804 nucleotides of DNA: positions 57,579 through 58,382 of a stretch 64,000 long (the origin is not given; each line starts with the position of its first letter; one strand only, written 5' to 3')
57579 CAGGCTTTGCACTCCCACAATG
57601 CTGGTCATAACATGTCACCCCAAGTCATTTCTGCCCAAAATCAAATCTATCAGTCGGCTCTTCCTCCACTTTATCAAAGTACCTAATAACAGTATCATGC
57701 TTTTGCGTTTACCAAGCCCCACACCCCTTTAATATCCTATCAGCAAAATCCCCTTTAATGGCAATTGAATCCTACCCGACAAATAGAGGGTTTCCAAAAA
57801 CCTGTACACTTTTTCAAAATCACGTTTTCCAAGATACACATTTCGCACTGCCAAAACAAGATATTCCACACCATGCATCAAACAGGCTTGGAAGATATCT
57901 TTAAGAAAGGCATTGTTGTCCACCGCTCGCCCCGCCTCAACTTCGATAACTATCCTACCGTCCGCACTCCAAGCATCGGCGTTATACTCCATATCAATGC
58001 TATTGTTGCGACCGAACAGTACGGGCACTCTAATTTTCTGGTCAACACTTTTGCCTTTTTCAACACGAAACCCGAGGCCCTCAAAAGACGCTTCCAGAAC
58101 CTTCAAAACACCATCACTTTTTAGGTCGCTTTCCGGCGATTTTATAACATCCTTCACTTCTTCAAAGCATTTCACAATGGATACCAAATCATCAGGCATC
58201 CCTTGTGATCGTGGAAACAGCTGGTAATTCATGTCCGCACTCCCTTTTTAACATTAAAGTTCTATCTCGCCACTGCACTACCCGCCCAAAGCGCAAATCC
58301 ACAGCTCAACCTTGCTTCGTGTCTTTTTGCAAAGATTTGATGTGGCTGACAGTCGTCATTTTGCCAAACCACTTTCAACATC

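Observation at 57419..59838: AT-rich island with two nuclease-fold genes inserted inside the uvrB-uvrA operon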

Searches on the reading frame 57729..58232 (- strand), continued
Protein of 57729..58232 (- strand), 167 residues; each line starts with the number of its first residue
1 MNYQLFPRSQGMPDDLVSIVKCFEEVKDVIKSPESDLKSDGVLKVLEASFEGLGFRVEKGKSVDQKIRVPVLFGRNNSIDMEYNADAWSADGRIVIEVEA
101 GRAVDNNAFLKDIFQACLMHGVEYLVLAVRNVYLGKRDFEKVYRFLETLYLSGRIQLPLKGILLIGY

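Call 83: search_protein_families(library=pfam, proteins=[L085:6571-7083:+, L088:4029-4853:+, L025:6681-7172:+, L056:6600-7250:+, L077:6574-7086:+, L053:5135-5650:+, L084:4586-5719:+, L055:4930-5748:+, L048:7054-8781:+, L030:5308-5670:+], max_evalue=0.01)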
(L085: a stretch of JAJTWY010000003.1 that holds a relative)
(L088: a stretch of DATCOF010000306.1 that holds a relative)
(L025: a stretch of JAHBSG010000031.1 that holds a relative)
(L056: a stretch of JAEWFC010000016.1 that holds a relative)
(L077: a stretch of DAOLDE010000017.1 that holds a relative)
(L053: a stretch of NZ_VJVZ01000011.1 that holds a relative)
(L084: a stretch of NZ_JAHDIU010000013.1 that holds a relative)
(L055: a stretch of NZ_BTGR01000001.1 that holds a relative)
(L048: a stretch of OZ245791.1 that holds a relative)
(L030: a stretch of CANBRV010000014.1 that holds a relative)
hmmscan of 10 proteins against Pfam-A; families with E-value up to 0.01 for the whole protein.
L085:6571-7083:+ (171 aa): 1 family
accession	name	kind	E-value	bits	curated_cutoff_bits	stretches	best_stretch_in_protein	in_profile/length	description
PF01797.21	Y1_Tnp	-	9e-05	23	23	1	64-135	21-97/121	Transposase IS200 like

L088:4029-4853:+ (275 aa): 1 family
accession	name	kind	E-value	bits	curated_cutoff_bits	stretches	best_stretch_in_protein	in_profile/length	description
PF09556.15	RE_HaeIII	-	3.3e-89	299.4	25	1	10-264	48-298/298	HaeIII restriction endonuclease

L025:6681-7172:+ (164 aa): 0 families

L056:6600-7250:+ (217 aa): 0 families

L077:6574-7086:+ (171 aa): 1 family
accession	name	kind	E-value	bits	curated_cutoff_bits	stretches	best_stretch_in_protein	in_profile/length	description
PF01797.21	Y1_Tnp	-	1.7e-06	28.6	23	1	65-130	22-88/121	Transposase IS200 like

L053:5135-5650:+ (172 aa): 0 families

L084:4586-5719:+ (378 aa): 0 families

L055:4930-5748:+ (273 aa): 1 family
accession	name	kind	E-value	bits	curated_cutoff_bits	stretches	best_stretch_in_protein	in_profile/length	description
PF13566.11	DUF4130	-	1.1e-52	178.5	27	1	101-268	3-146/146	Domain of unknown function (DUF4130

L048:7054-8781:+ (576 aa): 5 families
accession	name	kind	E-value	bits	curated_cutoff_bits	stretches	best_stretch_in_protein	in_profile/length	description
PF00128.31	Alpha-amylase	-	9.4e-141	470.5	22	1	44-498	2-446/446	Alpha amylase, catalytic domain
PF23915.1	SusG_C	-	4.2e-06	27.4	27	1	510-572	1-62/62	Alpha-amylase SusG C-terminal domain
PF16657.11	Malt_amylase_C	-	8.4e-05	23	27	1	498-571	1-74/75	Maltogenic Amylase, C-terminal domain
PF14701.12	hDGE_amylase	-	8.7e-05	22.2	27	1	57-144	18-113/439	Glycogen debranching enzyme, glucanotransferase domain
PF02806.24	Alpha-amylase_C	-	0.0049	17.6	21.2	0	506-543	7-45/95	Alpha amylase, C-terminal all-beta domain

L030:5308-5670:+ (121 aa): 2 families
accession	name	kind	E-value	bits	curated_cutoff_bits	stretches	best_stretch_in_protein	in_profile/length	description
PF01230.28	HIT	-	3.3e-25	89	21.5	1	17-114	2-95/98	HIT domain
PF11969.13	DcpS_C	-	1.5e-24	87.1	24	1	8-113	1-101/114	Scavenger mRNA decapping enzyme C-term binding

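Call 89: search_protein_families(library=phrogs, proteins=[window:57729-58232:-, L090:5762-5998:+, L014:764-1789:+], max_evalue=0.01)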
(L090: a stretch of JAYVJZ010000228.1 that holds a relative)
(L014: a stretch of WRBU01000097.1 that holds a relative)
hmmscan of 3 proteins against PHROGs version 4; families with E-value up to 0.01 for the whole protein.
window:57729-58232:- (167 aa): 1 family
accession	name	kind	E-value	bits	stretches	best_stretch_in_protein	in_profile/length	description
phrog_34441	-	unknown function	0.0039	18.3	1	121-151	19-49/66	-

L090:5762-5998:+ (79 aa): 0 families

L014:764-1789:+ (342 aa): 1 family
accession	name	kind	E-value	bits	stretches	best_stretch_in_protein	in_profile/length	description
phrog_17239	-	unknown function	0.0023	18.3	0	136-234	158-254/259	-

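Call 91: find_encoding_contigs(protein=P0008, flank=6000, max_places=2)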
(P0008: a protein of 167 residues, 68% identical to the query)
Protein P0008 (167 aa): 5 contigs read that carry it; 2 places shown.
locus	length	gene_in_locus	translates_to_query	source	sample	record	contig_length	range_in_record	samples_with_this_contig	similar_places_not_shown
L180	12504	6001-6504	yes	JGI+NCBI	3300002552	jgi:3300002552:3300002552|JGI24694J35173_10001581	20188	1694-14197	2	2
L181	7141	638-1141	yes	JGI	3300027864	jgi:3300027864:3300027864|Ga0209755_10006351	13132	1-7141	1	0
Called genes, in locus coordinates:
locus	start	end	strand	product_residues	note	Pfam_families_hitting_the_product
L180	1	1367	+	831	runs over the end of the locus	PF03717:PBP_dimer, PF00905:Transpeptidase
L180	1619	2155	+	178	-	PF01899:MNHE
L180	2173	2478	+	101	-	PF04066:MrpF_PhaF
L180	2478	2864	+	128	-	PF03334:PhaG_MnhG_YufB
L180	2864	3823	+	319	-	PF13244:MbhD, PF04039:MnhB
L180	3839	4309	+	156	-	PF00420:Oxidored_q2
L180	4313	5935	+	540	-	PF00361:Proton_antipo_M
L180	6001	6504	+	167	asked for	-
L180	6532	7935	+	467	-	PF01554:MatE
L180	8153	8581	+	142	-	PF02082:Rrf2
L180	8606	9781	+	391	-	PF00266:Aminotran_5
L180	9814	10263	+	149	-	PF01592:NifU_N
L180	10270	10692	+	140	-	PF05168:HEPN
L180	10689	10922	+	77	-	-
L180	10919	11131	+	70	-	-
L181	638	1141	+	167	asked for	-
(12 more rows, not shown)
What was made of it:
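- Another Defluviitaleaceae carries the 167-aa gene at a different site, between an mrp antiporter gene and a MatE gene (call 91).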

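Call 92: find_encoding_contigs(protein=P0004, flank=6000, max_places=2)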
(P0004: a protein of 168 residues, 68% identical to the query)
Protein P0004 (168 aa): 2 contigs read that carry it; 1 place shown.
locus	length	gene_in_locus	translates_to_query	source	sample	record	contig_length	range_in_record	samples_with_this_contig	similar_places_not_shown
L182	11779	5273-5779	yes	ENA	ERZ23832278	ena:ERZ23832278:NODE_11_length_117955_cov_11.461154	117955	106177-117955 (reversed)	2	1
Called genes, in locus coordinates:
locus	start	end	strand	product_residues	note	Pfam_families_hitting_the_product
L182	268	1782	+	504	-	PF00919:UPF0004, PF04055:Radical_SAM, PF18693:TRAM_2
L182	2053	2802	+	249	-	PF20772:TACO1_YebC_N, PF01709:Transcrip_reg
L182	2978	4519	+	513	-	PF00291:PALP, PF00585:Thr_dehydrat_C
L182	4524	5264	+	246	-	PF09521:RE_NgoPII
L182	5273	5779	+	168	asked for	-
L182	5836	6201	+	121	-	PF00145:DNA_methylase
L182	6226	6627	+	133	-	PF01479:S4, PF28601:HSP15_C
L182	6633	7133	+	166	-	PF01451:LMWPc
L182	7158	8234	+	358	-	PF01565:FAD_binding_4, PF02873:MurB_C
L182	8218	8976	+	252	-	PF02698:DUF218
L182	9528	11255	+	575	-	PF03485:Arg_tRNA_synt_N, PF00750:tRNA-synt_1d, PF05746:DALR_1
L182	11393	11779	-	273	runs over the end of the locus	PF00175:NAD_binding_1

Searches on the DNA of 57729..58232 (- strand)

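Call 49: search_rna_families(sources=[L090, L082, L088, L015, L001, L014], threshold=gathering)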
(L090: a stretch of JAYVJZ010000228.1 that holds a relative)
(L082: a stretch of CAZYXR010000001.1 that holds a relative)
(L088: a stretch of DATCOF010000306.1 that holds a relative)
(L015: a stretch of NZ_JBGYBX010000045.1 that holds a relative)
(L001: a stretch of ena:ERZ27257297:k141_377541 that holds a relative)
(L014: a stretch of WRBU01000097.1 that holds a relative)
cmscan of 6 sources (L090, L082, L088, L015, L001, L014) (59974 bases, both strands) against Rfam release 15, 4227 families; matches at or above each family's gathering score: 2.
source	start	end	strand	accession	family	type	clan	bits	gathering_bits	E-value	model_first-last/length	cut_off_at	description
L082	2985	3059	+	RF00005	tRNA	Gene; tRNA;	CL00001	69.1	29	5.1e-13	1-71/71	no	tRNA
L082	6499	6590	+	RF01705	Flavo-1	Gene; sRNA;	-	60.7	42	8.7e-11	1-76/76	no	Flavo-1 RNA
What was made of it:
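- Tried and rejected: Six related loci gave only a tRNA and a Flavo-1 RNA (call 49).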
